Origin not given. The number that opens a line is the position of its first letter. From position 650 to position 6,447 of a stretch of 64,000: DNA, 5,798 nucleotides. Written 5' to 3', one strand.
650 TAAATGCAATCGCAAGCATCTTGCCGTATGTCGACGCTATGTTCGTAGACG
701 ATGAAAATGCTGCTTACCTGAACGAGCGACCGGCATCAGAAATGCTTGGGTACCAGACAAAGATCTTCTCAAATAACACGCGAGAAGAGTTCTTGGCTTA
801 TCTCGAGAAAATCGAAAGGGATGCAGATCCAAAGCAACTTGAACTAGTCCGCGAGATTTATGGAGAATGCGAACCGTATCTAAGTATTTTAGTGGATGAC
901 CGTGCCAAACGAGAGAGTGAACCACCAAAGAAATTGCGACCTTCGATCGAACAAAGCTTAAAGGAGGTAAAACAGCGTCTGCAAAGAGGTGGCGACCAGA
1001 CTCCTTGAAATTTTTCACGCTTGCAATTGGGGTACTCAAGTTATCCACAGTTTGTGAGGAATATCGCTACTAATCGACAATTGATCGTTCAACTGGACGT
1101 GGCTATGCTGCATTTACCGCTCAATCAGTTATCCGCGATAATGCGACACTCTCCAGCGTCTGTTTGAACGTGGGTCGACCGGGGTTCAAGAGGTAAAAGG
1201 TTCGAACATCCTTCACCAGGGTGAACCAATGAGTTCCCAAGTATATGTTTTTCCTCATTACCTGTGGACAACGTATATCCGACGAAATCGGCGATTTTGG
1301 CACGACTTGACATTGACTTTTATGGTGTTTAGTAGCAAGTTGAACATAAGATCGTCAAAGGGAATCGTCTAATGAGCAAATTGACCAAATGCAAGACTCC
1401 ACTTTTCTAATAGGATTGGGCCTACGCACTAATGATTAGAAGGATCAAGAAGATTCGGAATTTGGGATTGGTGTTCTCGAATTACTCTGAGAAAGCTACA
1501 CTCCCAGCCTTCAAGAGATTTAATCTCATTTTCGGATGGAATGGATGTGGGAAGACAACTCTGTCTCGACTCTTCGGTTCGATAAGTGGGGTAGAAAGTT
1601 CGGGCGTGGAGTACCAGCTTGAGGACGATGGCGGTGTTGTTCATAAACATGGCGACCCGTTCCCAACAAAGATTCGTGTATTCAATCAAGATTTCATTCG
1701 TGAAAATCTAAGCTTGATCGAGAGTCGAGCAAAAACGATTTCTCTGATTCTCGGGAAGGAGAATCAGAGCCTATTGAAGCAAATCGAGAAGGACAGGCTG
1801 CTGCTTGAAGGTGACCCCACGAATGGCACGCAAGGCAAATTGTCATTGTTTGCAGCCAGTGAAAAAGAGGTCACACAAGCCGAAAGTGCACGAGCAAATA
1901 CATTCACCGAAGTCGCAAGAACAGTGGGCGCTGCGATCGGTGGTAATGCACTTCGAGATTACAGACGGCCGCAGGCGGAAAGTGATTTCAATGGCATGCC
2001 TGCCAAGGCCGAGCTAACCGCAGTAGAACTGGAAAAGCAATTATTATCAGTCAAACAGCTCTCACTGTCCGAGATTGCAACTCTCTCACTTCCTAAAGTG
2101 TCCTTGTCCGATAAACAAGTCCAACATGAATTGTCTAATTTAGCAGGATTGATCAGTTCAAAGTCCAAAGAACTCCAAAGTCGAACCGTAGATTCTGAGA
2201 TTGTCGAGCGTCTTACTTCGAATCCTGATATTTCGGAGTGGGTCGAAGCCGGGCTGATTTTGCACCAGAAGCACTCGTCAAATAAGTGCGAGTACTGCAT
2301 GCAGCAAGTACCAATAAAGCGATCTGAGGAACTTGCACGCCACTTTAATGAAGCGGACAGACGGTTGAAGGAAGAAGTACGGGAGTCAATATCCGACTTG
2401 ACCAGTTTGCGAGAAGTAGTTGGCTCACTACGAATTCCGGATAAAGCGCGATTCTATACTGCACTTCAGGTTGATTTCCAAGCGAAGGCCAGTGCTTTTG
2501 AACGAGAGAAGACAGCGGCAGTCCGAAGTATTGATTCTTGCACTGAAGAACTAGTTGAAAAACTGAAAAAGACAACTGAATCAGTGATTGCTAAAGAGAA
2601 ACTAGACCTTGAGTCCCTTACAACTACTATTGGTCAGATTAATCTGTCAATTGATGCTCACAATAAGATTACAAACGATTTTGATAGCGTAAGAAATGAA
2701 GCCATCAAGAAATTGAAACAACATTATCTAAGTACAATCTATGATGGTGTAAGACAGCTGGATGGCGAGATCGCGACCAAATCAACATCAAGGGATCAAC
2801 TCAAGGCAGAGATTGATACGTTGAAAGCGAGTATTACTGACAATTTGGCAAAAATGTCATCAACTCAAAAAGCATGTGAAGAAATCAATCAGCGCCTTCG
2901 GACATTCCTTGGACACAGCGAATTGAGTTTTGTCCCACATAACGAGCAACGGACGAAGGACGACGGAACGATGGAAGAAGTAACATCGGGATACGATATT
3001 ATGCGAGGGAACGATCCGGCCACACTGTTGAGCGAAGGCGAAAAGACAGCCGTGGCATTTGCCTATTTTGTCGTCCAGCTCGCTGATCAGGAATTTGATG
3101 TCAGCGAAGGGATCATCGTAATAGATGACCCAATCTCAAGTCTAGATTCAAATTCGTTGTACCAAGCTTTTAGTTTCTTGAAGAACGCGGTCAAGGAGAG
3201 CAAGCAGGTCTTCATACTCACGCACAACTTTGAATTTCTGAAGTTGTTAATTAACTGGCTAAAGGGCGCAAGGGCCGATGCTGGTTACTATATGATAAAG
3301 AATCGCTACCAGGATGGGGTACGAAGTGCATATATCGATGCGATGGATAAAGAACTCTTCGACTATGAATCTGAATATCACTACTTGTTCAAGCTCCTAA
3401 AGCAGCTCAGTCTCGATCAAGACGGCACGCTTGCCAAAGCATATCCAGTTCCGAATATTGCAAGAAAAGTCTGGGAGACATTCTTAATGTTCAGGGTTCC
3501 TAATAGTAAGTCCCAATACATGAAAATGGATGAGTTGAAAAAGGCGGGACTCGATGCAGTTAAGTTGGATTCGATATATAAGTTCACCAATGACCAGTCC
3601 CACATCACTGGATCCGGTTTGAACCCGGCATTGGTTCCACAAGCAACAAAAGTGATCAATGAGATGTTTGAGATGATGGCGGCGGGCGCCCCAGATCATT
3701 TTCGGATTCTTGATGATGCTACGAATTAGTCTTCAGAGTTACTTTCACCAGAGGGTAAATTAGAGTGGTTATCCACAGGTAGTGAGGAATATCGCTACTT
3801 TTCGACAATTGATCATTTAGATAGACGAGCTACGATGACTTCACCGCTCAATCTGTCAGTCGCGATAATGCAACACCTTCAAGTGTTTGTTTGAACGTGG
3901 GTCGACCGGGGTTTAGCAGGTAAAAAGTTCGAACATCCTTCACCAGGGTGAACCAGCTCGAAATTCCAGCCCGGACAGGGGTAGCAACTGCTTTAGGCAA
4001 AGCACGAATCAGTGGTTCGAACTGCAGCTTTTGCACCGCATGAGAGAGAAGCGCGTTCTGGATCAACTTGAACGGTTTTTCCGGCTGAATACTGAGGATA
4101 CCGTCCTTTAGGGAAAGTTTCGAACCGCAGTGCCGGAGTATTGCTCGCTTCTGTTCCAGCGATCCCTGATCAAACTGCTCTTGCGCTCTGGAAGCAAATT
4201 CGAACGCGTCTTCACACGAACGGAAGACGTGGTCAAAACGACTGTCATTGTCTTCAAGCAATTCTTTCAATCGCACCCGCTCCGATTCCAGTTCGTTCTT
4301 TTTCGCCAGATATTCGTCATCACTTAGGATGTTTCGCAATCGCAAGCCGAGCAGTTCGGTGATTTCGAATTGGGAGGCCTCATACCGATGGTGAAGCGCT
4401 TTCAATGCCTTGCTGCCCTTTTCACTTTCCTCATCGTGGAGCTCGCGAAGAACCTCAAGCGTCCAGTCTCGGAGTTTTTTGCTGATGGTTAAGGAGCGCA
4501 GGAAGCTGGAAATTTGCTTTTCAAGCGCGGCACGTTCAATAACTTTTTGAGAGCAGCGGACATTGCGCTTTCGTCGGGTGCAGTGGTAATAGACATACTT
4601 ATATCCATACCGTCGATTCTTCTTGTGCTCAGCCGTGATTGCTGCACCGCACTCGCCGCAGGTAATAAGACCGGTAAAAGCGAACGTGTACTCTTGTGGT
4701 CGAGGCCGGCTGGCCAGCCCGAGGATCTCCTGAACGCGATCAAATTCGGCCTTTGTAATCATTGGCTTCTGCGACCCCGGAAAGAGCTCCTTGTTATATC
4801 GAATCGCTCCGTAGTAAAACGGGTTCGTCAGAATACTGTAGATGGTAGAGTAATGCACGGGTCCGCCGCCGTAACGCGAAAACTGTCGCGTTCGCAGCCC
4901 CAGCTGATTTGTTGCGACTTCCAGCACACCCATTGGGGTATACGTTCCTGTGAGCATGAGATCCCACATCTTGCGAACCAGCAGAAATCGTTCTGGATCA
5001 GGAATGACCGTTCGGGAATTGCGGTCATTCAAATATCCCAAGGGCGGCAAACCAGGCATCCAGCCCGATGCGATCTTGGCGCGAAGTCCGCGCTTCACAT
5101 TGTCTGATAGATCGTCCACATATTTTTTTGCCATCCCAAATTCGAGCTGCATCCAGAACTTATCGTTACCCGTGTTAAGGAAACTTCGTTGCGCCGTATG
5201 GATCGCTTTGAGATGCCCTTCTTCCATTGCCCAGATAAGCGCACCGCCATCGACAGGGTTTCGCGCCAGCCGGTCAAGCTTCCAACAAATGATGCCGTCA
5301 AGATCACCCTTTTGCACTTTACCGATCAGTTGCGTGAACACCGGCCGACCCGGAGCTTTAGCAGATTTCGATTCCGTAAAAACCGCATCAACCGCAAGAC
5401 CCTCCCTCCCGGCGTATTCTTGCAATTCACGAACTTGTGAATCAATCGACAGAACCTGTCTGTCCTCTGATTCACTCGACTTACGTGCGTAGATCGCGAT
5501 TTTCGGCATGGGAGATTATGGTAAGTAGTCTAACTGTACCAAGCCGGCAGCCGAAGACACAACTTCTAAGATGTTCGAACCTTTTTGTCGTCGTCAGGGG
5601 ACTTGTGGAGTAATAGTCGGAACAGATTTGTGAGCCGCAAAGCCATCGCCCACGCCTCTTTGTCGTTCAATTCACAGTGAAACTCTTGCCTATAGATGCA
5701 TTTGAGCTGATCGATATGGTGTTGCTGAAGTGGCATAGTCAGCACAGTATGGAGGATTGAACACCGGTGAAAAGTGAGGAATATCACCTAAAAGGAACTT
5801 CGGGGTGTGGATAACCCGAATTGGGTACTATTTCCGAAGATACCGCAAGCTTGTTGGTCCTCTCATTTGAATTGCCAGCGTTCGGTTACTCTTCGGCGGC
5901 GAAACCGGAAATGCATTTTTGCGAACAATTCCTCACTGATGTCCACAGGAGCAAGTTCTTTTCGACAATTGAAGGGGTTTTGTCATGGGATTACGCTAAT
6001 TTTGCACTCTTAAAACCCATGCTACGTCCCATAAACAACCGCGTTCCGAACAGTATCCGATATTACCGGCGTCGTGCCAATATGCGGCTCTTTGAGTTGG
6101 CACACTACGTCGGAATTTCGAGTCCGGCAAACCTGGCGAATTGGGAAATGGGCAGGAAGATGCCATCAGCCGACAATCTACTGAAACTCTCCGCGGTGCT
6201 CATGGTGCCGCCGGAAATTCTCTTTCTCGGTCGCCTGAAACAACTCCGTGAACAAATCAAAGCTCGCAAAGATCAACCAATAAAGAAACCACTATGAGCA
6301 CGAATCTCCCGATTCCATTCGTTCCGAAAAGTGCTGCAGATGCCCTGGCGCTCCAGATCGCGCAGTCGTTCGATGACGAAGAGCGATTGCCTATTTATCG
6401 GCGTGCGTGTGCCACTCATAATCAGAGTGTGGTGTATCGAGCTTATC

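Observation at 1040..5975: Recurring short site motif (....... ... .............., with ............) at three loci flanking the ATPase cassette and the recombinase gene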

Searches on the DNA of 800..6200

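Call 67: search_rna_families(source=window, start=800, end=6200, threshold=evalue, max_evalue=1)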
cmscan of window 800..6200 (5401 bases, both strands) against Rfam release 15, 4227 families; matches with E-value up to 1: 0.
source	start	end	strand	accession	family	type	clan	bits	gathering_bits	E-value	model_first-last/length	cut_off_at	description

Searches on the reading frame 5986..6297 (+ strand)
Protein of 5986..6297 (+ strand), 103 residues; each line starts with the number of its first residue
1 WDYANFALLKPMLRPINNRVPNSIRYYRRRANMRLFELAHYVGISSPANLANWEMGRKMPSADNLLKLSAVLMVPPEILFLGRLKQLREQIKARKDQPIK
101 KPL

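Call 8: search_protein_families(library=pfam, proteins=[window:5986-6297:+], max_evalue=0.01)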
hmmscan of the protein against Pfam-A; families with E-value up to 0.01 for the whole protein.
window:5986-6297:+ (103 aa): 3 families
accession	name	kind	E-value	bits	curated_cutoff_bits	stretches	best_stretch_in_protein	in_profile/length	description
PF01381.28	HTH_3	-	1.4e-08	35.1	23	1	24-78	1-54/55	Helix-turn-helix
PF12844.13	HTH_19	-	4.8e-05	23.6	30.2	1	24-80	4-59/64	Helix-turn-helix domain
PF13560.12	HTH_31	-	0.0005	20.8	27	1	25-77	7-59/64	Helix-turn-helix domain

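Call 60: search_protein_families(library=pfam, proteins=[window:6019-6297:+], max_evalue=1)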
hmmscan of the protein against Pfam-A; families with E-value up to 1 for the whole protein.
window:6019-6297:+ (92 aa): 4 families
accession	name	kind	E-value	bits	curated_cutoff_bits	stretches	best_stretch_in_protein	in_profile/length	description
PF01381.28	HTH_3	-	9.6e-09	35.6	23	1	13-67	1-54/55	Helix-turn-helix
PF12844.13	HTH_19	-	3.2e-05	24.2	30.2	1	13-69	4-59/64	Helix-turn-helix domain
PF13560.12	HTH_31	-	0.00033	21.3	27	1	14-66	7-59/64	Helix-turn-helix domain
PF13443.12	HTH_26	-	0.029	15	22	1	14-66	3-55/63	Cro/C1-type HTH DNA-binding domain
